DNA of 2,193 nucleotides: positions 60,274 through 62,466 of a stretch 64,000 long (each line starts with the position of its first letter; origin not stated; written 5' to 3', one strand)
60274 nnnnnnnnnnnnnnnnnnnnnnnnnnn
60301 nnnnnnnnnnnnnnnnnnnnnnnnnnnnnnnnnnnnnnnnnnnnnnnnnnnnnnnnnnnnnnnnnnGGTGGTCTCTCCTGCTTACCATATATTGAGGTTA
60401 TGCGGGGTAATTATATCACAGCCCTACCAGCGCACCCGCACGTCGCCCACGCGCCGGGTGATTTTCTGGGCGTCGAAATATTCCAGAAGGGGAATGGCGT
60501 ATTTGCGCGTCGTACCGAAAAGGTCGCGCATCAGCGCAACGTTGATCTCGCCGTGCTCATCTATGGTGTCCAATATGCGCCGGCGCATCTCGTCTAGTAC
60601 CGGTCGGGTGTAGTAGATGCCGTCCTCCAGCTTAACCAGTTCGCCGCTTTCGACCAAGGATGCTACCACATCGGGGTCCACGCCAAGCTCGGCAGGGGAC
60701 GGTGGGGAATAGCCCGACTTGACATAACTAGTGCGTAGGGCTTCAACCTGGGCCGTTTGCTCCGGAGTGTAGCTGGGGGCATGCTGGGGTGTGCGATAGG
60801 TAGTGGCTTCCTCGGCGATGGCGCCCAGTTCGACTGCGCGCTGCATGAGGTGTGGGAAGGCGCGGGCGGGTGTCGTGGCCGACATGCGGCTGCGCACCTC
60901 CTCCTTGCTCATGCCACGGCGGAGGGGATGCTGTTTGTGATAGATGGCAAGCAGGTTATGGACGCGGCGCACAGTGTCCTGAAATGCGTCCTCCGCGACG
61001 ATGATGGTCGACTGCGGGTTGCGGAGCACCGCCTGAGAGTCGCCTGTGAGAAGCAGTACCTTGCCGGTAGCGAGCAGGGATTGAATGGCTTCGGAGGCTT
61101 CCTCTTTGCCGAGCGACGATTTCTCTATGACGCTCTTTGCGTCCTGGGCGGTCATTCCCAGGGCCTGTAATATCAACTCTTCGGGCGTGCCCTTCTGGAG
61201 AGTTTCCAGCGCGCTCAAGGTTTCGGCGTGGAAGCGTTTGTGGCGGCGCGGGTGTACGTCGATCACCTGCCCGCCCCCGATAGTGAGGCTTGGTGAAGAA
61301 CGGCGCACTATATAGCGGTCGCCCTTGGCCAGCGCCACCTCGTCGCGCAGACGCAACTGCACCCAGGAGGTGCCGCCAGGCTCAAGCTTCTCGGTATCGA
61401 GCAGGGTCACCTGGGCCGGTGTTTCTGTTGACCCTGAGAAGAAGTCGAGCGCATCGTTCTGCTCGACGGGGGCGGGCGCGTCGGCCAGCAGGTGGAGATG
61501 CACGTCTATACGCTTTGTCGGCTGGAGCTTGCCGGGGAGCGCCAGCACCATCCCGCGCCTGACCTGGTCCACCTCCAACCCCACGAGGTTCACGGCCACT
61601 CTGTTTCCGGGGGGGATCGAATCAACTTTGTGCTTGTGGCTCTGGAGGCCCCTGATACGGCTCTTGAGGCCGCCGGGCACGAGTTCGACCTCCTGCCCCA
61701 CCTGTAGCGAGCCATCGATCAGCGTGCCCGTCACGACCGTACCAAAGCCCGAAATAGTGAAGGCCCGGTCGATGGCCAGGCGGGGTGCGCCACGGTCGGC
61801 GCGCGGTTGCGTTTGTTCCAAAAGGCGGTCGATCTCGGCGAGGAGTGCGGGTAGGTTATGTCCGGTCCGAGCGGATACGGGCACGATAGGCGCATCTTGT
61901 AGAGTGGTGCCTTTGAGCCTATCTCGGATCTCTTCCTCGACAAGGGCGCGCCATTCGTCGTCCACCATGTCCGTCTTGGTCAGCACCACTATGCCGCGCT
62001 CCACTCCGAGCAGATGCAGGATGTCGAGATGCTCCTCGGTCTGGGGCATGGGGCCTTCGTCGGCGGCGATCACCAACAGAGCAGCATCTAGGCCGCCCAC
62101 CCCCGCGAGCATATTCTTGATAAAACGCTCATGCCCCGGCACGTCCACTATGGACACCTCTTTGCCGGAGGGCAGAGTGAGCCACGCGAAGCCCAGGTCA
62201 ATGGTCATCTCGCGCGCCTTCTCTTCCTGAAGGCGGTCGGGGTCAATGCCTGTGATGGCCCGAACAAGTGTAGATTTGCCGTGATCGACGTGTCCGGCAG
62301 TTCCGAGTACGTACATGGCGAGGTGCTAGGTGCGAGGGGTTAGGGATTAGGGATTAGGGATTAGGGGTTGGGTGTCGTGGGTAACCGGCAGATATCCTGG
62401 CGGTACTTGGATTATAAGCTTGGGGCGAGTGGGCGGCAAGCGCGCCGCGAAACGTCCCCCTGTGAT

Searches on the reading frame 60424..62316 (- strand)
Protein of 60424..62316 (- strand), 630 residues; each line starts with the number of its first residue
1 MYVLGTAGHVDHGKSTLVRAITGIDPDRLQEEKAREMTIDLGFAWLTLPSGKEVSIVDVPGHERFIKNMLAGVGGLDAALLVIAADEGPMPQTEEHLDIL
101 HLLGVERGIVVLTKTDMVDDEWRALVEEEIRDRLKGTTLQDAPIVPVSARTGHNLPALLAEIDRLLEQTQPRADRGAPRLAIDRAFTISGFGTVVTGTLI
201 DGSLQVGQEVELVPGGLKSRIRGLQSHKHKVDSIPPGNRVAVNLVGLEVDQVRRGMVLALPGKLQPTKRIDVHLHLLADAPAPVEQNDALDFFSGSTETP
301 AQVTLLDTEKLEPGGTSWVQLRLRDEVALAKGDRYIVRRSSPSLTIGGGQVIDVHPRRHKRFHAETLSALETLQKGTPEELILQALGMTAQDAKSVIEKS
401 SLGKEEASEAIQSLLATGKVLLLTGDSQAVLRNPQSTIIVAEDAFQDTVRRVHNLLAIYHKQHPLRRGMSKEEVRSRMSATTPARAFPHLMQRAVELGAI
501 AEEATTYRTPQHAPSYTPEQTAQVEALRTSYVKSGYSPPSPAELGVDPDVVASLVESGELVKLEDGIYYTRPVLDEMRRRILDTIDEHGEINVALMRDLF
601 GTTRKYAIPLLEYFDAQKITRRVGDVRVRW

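Call 6: search_protein_families(library=pfam, proteins=[window:60424-62316:-], max_evalue=0.01)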
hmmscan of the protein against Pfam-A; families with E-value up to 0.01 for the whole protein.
window:60424-62316:- (630 aa): 6 families
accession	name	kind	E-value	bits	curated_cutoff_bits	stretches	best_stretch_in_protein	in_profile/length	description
PF00009.33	GTP_EFTU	-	7.7e-35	120.6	26.5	1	4-167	6-187/188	Elongation factor Tu GTP binding domain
PF09107.17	SelB-wing_3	-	1.1e-21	76.5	23.2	1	585-628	3-46/47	Elongation factor SelB, winged helix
PF09106.17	SelB-wing_2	-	1e-13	51.6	22.3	1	455-504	3-52/57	Elongation factor SelB, winged helix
PF25461.1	Beta-barrel_SelB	-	3.7e-11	43.6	27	1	276-357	6-79/80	Selenocysteine-specific elongation factor, beta-barrel domain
PF03144.31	GTP_EFTU_D2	-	4.9e-11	43.3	30.3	1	192-259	1-73/73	Elongation factor Tu domain 2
PF01926.29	MMR_HSR1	-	1.1e-05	25.9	21.9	1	6-102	4-102/113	50S ribosome-binding GTPase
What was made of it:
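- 60424..62316 (-): selB, the Sec-specific elongation factor. SelB-specific Pfam domains (call 6).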

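Call 25: search_protein_families(library=ncbifam, proteins=[window:60424-62316:-], max_evalue=0.01)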
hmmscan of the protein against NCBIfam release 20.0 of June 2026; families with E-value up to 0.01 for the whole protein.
window:60424-62316:- (630 aa): 37 families (the best 25 are shown)
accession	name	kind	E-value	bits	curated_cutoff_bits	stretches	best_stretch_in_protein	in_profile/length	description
TIGR00475.1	selB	equivalog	2.5e-107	360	242.25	1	3-626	2-576/581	selenocysteine-specific translation elongation factor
NF009373.0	PRK12736.1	subfamily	7.5e-54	183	452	1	4-354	15-392/394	elongation factor Tu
NF000766.0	PRK00049.1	subfamily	1.2e-52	179.1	449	1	4-354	15-394/396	elongation factor Tu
NF003077.0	PRK04000.1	equivalog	2.6e-51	175.1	315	2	52-279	85-336/412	translation initiation factor IF-2 subunit gamma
NF009372.0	PRK12735.1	subfamily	1.4e-50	172.3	479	1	4-354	15-394/396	elongation factor Tu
TIGR03680.1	eif2g_arch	equivalog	3e-50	171.6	514.5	2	52-267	81-298/407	translation initiation factor IF-2 subunit gamma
TIGR00485.1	EF-Tu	equivalog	6.5e-49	166.7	522.4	1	4-353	15-391/394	elongation factor Tu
NF008969.0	PRK12317.1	subfamily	4.1e-43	147.5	502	1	27-260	61-309/426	elongation factor 1-alpha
TIGR00483.1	EF-1_alpha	equivalog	1.3e-33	116.1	540.1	1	27-260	61-310/427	translation elongation factor EF-1 subunit alpha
TIGR02034.1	CysN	subfamily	1.3e-26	93.6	336.1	1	27-304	56-341/406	sulfate adenylyltransferase, large subunit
NF004035.0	PRK05506.1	subfamily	8.3e-25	87.1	715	1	27-286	80-349/632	bifunctional sulfate adenylyltransferase subunit 1/adenylylsulfate kinase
NF003478.0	PRK05124.1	equivalog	1.7e-24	86.2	590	1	27-306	83-370/475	sulfate adenylyltransferase subunit CysN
TIGR00487.1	IF-2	equivalog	9.9e-18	64.2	424.4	1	6-247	92-328/587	translation initiation factor IF-2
TIGR00231.1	small_GTP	domain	6.1e-12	45.6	42.5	1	4-158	6-158/164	GTP-binding protein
NF003078.0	PRK04004.1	equivalog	7.5e-10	38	468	1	8-126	18-148/598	translation initiation factor IF-2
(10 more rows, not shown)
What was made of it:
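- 60424..62316 (-): TIGR00475 at 360 bits (call 25).
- Checked: Call 6 and call 25: the ORF 60424..62316(-) is SelB (TIGR00475, 360 bits against a cut-off of 242; SelB winged-helix and beta-barrel domains).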

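Call 77: find_encoding_contigs(protein=window:60424-62316:-, flank=10000, max_places=2)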
Protein window:60424-62316:- (630 aa): no gene with exactly this product is on record in the collection.
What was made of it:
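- On Bacterial selenoprotein gene (UGA decoded as Sec): The rest of the genome is not available, and the window's SelB is not on record in the assembly index (call 77).
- Tried and rejected: An exact look-up of the window's SelB in the assembly index found nothing, so the source genome could not be identified (call 77).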
